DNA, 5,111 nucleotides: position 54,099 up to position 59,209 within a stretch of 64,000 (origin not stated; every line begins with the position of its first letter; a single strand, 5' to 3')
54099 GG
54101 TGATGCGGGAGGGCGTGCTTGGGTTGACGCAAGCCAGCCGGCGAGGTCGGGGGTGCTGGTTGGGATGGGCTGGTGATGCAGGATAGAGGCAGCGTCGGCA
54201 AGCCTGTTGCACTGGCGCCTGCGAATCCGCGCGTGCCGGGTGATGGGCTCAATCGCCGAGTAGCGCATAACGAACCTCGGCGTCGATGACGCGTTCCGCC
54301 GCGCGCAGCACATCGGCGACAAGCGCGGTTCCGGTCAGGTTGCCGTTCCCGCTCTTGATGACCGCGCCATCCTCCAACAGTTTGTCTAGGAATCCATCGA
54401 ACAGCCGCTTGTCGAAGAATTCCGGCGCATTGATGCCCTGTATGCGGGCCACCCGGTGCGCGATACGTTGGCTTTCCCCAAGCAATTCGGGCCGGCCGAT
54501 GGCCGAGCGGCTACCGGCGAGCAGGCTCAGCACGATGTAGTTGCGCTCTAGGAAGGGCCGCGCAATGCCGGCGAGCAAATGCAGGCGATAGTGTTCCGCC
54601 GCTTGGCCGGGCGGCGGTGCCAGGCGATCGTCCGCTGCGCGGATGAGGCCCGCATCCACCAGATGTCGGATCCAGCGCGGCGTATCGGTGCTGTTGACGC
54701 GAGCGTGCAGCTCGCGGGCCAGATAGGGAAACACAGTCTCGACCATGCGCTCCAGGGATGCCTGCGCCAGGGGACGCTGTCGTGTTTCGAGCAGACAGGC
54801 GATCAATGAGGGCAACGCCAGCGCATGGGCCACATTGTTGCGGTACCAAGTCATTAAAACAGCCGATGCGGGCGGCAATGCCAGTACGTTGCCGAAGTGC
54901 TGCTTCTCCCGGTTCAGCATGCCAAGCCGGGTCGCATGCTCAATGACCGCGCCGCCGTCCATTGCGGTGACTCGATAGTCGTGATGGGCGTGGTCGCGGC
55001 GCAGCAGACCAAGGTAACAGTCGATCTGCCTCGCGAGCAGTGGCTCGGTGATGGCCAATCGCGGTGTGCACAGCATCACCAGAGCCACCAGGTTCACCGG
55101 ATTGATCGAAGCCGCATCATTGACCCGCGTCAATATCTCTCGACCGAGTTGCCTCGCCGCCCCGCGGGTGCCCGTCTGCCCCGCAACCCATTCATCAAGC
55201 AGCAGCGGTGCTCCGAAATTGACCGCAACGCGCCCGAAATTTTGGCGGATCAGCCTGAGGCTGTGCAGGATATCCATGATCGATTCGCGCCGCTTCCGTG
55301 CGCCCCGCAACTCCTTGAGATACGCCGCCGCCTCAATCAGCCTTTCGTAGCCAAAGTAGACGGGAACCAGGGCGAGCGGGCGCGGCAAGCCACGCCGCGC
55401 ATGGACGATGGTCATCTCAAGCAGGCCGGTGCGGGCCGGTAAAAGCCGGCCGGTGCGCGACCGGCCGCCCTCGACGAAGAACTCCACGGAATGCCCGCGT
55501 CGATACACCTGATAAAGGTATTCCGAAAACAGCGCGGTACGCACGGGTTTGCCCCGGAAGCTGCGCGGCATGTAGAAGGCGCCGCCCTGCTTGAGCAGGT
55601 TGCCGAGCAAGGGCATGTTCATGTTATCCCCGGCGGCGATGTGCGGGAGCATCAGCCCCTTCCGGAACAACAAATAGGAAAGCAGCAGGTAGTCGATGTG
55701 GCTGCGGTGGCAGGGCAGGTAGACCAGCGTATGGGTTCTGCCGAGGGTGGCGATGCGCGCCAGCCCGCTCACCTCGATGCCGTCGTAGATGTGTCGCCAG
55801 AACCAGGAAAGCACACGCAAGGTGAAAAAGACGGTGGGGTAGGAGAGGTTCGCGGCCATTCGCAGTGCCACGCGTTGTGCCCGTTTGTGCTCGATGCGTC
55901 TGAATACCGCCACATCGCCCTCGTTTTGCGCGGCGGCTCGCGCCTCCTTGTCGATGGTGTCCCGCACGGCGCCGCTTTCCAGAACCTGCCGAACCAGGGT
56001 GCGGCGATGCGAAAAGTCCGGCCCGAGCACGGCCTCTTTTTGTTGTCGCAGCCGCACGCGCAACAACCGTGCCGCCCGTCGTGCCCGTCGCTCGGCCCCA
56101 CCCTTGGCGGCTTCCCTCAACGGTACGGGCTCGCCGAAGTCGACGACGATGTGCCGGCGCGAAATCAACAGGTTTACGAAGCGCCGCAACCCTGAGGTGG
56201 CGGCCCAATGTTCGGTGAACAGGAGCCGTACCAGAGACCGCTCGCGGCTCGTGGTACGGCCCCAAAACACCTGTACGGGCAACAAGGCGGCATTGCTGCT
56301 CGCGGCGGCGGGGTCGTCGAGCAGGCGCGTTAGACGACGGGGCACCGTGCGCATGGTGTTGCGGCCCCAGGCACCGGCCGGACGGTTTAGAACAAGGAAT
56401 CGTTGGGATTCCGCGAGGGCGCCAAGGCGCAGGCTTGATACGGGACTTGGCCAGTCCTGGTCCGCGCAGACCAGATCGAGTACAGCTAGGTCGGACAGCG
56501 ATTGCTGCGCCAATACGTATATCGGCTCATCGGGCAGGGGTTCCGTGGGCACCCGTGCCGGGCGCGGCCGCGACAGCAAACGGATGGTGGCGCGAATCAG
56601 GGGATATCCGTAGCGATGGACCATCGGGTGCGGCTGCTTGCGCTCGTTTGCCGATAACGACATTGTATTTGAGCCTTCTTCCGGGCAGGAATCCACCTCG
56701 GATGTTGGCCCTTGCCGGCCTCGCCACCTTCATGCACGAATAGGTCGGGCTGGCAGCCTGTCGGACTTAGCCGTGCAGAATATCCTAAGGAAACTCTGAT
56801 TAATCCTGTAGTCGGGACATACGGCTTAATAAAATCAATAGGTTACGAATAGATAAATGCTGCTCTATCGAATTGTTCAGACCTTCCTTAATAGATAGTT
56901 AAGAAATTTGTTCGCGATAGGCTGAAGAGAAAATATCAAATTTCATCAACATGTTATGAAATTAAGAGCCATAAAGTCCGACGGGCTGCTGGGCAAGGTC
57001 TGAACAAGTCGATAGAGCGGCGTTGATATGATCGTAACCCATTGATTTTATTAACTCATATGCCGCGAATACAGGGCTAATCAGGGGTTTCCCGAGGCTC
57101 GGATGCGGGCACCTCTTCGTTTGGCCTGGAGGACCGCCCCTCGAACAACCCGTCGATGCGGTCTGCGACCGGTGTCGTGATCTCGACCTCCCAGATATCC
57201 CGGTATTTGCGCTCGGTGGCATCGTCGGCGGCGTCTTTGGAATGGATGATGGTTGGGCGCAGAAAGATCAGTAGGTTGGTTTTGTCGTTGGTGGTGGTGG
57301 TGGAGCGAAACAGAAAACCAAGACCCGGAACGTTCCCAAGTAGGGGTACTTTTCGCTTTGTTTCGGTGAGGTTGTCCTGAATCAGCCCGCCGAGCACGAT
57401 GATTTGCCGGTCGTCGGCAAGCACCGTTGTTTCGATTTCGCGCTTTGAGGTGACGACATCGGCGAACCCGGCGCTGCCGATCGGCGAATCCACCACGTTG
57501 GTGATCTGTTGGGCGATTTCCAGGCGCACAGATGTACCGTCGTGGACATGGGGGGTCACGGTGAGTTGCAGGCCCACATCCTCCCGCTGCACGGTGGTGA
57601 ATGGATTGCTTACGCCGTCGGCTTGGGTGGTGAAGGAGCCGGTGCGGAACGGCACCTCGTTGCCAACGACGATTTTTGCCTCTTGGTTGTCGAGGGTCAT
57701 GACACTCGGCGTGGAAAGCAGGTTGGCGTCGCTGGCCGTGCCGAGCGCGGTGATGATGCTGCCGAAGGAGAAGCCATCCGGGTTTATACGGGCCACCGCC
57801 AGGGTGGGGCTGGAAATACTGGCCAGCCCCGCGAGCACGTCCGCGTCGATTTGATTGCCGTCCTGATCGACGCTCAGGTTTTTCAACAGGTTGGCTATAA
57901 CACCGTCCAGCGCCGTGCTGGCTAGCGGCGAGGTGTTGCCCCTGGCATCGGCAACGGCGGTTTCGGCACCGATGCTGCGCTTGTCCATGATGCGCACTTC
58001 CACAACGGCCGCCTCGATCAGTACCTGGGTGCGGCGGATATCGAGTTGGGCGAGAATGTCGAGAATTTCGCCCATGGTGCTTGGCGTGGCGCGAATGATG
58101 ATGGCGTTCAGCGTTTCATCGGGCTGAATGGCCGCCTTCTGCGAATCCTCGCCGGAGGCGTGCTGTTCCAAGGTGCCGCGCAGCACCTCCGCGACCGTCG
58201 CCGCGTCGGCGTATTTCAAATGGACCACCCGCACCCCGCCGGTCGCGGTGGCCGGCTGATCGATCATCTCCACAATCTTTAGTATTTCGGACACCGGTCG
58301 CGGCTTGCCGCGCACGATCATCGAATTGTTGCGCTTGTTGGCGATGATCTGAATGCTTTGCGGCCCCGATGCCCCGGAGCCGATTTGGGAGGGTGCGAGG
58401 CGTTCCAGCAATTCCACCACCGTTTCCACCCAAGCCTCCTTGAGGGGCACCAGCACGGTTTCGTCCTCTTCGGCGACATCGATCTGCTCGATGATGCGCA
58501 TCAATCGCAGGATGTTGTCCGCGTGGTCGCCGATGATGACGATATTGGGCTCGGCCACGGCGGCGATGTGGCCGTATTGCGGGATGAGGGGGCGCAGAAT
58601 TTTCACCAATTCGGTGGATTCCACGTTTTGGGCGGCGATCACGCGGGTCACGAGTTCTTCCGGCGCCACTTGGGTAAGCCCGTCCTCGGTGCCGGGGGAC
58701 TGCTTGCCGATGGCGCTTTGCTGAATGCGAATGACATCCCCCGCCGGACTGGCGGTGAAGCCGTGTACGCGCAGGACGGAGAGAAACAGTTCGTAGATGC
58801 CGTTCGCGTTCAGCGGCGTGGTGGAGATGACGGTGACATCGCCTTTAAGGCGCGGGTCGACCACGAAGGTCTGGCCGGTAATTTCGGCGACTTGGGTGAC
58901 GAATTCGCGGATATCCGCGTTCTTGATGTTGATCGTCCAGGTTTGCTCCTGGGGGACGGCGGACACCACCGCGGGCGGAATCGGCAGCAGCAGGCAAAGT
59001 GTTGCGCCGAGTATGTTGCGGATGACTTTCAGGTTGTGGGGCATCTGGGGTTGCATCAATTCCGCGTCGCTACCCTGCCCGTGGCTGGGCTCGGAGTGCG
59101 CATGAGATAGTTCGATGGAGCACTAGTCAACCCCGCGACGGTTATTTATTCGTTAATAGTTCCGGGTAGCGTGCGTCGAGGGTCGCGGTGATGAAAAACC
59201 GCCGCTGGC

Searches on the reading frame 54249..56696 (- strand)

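Call 37: search_protein_families(library=ncbifam, proteins=[window:54249-56696:-], max_evalue=0.00001)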
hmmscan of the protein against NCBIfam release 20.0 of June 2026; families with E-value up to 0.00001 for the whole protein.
window:54249-56696:- (815 aa): 5 families
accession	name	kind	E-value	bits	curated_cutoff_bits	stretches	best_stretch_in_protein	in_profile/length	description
TIGR03703.1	plsB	equivalog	5.2e-217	723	618.5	1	59-810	32-797/799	glycerol-3-phosphate 1-O-acyltransferase PlsB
NF003441.0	PRK04974.1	equivalog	5.8e-217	722.8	610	1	59-811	42-807/823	glycerol-3-phosphate 1-O-acyltransferase PlsB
NF002886.0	PRK03355.1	equivalog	3.9e-48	164.5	721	1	120-636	62-595/787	glycerol-3-phosphate 1-O-acyltransferase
NF008883.0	PRK11915.1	equivalog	1.1e-24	87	698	1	280-553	73-351/621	lysophospholipid acyltransferase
TIGR00530.1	AGP_acyltrn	subfamily_domain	2.8e-07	30.3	102.95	1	323-429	17-117/130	1-acylglycerol-3-phosphate O-acyltransferase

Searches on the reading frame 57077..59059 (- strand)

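Call 37: search_protein_families(library=ncbifam, proteins=[window:57077-59059:-], max_evalue=0.00001)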
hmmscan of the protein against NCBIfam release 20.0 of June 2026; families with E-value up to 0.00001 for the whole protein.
window:57077-59059:- (660 aa): 8 families
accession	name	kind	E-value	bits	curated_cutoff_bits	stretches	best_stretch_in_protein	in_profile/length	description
TIGR02517.1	type_II_gspD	equivalog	8.2e-152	506.7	351.35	1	43-613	1-598/600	type II secretion system secretin GspD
TIGR02515.1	IV_pilus_PilQ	subfamily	5.7e-62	210.1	284.35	2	277-605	100-427/428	type IV pilus secretin PilQ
TIGR02519.1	pilus_MshL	equivalog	2.6e-38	131.7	250.2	1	319-605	9-290/290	pilus (MSHA type) biogenesis protein MshL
TIGR02516.1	type_III_yscC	equivalog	3.2e-34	118.3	238.45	1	288-606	178-462/463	type III secretion system outer membrane ring subunit SctC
NF010083.0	PRK13568.1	equivalog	7.8e-30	104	554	1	278-606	125-418/419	DNA uptake porin HofQ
NF007851.2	PRK10560.1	exception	6e-23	81.3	598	1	277-607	120-411/412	DNA uptake porin HofQ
NF011873.0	PRK15346.1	equivalog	7.3e-19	67.8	524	1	435-600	332-489/499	EscC/YscC/HrcC family type III secretion system outer membrane ring protein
NF042912.1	Amuc_1098_fam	equivalog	1.3e-13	49.9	750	1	507-605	698-796/805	Amuc_1098 family type IV pilus outer membrane protein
